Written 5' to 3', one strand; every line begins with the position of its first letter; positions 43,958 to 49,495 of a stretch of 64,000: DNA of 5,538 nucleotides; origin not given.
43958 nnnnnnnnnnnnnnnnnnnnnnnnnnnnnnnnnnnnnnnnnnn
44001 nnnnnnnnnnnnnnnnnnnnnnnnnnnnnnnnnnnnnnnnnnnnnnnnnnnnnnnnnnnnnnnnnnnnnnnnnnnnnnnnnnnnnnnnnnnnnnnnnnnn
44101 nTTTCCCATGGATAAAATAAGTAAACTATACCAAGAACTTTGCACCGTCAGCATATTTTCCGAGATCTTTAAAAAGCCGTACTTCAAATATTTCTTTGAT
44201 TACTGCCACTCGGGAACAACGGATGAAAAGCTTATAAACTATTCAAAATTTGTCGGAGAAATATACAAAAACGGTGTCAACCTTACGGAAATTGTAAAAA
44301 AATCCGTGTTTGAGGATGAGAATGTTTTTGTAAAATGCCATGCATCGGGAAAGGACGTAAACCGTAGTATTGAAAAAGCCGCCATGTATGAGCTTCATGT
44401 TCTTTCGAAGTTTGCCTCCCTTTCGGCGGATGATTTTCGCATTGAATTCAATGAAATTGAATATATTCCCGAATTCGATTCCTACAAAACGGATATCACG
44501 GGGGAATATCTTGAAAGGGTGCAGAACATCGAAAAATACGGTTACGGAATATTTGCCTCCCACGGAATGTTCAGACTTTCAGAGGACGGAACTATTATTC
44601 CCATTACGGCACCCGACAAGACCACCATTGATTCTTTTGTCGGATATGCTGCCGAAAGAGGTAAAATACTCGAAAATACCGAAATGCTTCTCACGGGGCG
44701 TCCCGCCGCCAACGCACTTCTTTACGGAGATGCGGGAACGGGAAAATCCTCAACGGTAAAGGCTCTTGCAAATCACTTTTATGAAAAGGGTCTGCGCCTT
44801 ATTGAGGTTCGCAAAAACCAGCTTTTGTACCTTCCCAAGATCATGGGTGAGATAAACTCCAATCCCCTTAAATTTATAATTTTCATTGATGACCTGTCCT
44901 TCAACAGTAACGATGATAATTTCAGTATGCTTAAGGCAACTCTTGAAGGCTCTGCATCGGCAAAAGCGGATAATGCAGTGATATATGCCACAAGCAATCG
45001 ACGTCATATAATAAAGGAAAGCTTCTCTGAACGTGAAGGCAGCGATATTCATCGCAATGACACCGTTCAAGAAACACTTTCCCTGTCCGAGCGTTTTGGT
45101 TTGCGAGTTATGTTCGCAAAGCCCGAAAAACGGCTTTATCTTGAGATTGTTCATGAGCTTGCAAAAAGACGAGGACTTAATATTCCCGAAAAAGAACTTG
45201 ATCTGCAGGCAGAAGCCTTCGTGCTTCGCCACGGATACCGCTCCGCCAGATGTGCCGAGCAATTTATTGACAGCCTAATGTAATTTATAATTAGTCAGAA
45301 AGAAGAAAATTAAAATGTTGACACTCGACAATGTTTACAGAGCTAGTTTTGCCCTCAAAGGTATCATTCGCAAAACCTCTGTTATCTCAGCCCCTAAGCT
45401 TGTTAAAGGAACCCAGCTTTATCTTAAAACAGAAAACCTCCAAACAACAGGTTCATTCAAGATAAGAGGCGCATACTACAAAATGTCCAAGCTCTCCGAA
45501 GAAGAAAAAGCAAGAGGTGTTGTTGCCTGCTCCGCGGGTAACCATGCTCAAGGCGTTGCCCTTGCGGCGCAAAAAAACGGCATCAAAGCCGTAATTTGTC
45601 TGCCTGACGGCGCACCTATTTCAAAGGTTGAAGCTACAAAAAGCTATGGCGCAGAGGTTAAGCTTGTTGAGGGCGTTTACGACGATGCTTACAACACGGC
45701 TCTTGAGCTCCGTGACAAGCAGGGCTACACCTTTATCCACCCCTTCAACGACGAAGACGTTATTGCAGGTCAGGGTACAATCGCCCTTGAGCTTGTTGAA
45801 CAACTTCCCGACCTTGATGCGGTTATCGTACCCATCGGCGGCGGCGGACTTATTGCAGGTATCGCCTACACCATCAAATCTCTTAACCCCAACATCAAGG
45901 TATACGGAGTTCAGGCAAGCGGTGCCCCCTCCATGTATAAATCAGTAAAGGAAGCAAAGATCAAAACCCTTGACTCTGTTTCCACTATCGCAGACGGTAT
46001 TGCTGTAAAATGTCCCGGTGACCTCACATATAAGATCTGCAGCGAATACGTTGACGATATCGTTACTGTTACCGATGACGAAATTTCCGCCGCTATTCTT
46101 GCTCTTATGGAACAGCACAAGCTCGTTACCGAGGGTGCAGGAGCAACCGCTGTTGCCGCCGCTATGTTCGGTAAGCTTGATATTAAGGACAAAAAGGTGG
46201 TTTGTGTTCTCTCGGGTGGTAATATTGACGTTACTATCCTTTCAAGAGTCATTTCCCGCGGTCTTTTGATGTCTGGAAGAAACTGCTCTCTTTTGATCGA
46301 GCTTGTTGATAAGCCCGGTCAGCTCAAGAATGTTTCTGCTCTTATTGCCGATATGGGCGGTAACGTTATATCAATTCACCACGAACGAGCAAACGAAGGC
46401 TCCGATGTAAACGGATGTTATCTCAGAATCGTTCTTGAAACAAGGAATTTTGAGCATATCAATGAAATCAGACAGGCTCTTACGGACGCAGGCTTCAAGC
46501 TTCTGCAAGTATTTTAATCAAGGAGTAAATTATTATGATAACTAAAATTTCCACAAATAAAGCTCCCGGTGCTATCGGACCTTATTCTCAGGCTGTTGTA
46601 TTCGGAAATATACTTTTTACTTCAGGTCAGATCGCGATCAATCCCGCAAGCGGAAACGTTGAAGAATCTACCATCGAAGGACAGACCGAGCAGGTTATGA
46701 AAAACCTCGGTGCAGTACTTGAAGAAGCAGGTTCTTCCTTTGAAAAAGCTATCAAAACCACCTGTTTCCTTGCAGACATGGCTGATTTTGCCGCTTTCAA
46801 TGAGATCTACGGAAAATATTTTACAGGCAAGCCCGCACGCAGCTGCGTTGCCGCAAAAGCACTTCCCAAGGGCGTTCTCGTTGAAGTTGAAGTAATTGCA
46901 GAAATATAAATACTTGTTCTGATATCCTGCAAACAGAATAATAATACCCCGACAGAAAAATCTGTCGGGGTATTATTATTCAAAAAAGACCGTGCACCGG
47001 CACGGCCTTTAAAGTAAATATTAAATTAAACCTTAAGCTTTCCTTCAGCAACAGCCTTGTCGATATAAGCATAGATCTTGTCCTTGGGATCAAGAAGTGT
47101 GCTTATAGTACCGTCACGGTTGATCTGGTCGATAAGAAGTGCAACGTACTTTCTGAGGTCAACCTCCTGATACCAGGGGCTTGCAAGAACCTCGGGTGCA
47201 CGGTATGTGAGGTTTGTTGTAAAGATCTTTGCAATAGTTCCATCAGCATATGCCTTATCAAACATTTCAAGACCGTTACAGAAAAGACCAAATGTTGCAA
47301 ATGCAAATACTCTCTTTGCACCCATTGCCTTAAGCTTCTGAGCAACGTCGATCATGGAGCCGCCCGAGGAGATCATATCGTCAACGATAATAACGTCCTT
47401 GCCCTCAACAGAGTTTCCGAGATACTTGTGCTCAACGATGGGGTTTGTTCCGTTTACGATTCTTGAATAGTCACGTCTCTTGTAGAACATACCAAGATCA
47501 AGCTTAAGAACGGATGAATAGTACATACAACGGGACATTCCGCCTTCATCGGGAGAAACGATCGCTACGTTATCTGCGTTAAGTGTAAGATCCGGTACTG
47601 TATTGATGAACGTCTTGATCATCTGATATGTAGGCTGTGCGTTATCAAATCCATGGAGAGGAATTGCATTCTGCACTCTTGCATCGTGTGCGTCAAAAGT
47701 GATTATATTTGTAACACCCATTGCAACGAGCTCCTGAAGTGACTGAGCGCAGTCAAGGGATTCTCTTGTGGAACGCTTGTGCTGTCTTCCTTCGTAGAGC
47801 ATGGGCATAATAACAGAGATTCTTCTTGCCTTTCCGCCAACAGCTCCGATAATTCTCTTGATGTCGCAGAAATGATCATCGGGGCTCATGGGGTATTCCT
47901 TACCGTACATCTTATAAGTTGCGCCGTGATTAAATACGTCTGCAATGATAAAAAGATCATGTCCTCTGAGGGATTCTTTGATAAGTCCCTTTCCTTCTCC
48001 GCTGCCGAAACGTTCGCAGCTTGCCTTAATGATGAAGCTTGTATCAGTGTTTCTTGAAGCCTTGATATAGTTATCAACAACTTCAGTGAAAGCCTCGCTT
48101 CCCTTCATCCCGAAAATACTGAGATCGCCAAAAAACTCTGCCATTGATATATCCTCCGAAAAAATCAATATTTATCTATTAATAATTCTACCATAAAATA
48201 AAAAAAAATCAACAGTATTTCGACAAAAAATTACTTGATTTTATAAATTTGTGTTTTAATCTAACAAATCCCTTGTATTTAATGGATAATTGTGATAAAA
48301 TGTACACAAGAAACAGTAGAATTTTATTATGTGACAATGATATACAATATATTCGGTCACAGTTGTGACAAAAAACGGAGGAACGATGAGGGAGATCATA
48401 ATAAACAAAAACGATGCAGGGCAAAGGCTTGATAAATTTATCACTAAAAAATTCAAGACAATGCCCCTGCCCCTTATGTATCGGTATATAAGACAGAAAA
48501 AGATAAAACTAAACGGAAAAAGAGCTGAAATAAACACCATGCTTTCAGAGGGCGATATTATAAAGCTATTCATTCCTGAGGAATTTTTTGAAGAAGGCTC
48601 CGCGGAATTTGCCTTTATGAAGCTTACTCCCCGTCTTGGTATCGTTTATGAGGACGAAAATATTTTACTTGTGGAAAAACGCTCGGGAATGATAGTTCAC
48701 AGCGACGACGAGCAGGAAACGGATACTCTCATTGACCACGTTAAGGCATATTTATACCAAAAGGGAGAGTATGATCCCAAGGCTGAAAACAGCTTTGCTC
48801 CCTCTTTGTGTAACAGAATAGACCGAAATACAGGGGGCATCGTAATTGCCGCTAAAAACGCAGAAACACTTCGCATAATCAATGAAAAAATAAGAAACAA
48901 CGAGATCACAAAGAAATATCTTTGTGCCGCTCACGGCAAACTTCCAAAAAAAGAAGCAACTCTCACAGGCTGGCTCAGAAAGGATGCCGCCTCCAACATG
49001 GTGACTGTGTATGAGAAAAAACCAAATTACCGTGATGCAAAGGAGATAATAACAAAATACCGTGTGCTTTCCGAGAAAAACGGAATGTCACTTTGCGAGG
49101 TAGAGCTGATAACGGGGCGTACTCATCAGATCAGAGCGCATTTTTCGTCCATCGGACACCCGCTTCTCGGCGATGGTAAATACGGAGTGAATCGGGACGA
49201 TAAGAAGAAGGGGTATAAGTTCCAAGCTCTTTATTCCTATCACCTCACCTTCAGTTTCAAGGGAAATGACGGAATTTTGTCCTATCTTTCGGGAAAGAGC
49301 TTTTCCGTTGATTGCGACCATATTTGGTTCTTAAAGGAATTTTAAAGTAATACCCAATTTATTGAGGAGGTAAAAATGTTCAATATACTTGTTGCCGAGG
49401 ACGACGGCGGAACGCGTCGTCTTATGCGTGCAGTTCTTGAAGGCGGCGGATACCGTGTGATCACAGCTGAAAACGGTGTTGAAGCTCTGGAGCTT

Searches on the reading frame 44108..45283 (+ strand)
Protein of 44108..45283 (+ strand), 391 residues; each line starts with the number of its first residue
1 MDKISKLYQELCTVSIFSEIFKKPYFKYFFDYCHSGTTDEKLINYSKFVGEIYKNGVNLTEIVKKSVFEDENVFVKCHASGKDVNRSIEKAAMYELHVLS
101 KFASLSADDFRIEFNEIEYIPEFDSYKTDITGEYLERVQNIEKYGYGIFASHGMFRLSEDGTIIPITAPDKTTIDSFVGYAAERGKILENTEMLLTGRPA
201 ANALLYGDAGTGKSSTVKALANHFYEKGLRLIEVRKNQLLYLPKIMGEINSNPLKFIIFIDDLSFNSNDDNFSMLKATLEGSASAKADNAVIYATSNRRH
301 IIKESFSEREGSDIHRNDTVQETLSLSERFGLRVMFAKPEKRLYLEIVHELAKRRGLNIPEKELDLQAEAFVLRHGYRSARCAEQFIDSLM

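Call 72: search_protein_families(library=pfam, proteins=[window:44108-45283:+], max_evalue=0.00001)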
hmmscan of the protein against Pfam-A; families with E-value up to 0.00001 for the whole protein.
window:44108-45283:+ (391 aa): 3 families
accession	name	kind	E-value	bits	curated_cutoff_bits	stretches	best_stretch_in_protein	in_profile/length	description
PF05673.19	DUF815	-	2.5e-83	279.5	23.8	1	156-390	7-245/249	Protein of unknown function (DUF815)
PF00004.35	AAA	-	8.9e-07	29.9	21.2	1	204-305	2-117/131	ATPase family associated with various cellular activities (AAA)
PF13191.12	AAA_16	-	9e-07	30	32.6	1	178-242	3-64/167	AAA ATPase domain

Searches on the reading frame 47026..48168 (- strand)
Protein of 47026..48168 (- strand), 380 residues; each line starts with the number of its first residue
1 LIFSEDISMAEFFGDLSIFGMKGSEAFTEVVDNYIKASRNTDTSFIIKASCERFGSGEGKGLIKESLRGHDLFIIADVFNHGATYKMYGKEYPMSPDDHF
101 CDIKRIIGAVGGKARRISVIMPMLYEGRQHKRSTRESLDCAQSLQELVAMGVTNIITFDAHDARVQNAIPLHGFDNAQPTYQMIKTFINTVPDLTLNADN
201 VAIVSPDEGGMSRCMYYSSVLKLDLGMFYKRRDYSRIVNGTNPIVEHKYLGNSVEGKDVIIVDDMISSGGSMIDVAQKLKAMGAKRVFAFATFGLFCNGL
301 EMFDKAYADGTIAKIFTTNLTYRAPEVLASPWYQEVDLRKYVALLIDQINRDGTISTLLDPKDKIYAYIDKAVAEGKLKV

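Call 85: search_protein_families(library=ncbifam, proteins=[window:47026-48168:-], max_evalue=0.00001)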
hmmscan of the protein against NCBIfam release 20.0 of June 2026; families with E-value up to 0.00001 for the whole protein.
window:47026-48168:- (380 aa): 14 families
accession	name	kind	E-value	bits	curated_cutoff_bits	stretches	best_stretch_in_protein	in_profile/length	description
NF005299.0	PRK06827.1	subfamily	1.1e-152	508.2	327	1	27-372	36-381/383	phosphoribosylpyrophosphate synthetase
TIGR01251.1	ribP_PPkin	subfamily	1.3e-49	168.8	113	1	42-360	20-309/309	ribose-phosphate diphosphokinase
NF002320.0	PRK01259.1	subfamily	1.5e-32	113.2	297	1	16-359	7-314/316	ribose-phosphate diphosphokinase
NF002095.0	PRK00934.1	equivalog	4.2e-25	88.5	296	1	98-310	61-257/287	ribose-phosphate diphosphokinase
NF001815.0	PRK00553.1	equivalog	9.2e-25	87.4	484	1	110-358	84-320/332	ribose-phosphate pyrophosphokinase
NF002844.0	PRK03092.1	equivalog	3.3e-24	85.7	438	1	111-360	87-323/326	ribose-phosphate diphosphokinase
NF002618.0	PRK02269.1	equivalog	3.5e-22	79.4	460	1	47-298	30-259/321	ribose-phosphate diphosphokinase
NF002758.0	PRK02812.1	equivalog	4.3e-20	72.1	518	1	51-299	50-273/330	ribose-phosphate pyrophosphokinase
NF002686.0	PRK02458.1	equivalog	6.7e-20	71.8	506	1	47-304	34-267/323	ribose-phosphate diphosphokinase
NF003428.0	PRK04923.1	equivalog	7.8e-14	51.5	536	1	48-295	32-256/319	ribose-phosphate diphosphokinase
NF005537.0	PRK07199.1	subfamily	2e-12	46.8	322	1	113-300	79-255/301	ribose-phosphate diphosphokinase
NF002620.0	PRK02277.1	subfamily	3.1e-07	30.3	115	1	208-288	95-173/201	orotate phosphoribosyltransferase-like protein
TIGR01203.1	HGPRTase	equivalog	1.2e-06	28.4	150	0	238-287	67-116/167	hypoxanthine phosphoribosyltransferase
NF002635.0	PRK02304.1-4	subfamily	9.4e-06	25.3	146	0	248-285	107-144/188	adenine phosphoribosyltransferase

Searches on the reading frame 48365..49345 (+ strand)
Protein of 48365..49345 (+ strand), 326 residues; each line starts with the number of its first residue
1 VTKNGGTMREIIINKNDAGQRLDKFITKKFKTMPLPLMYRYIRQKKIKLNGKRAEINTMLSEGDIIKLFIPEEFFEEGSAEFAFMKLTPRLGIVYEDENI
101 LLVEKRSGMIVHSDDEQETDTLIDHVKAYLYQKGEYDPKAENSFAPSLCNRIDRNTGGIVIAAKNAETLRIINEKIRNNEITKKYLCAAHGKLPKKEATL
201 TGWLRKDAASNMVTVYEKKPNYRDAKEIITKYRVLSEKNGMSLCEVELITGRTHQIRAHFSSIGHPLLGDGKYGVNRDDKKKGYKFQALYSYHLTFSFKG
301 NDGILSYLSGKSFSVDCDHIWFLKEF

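Call 85: search_protein_families(library=ncbifam, proteins=[window:48365-49345:+], max_evalue=0.00001)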
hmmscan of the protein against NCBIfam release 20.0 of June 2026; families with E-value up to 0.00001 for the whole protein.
window:48365-49345:+ (326 aa): 6 families
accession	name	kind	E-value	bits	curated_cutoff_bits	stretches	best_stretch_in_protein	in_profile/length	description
TIGR00005.1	rluA_subfam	subfamily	8.3e-59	199.3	192.7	1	17-297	3-272/298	RluA family pseudouridine synthase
NF008249.0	PRK11025.1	equivalog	2.7e-33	115.2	378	1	7-292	7-281/317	23S rRNA pseudouridine(955/2504/2580) synthase RluC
NF008385.0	PRK11180.1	equivalog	1.2e-28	100.5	351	1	12-277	10-257/325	23S rRNA pseudouridine(1911/1915/1917) synthase RluD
TIGR01621.1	RluA-like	hypoth_equivalog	3.5e-21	75.4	222.3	1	91-301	2-188/217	TIGR01621 family pseudouridine synthase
NF008321.0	PRK11112.1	equivalog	1.9e-17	63.5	328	1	91-287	2-195/257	tRNA pseudouridine(65) synthase TruC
NF007543.0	PRK10158.1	equivalog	4e-15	56.1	286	1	88-275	11-183/219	bifunctional tRNA pseudouridine(32) synthase/23S rRNA pseudouridine(746) synthase RluA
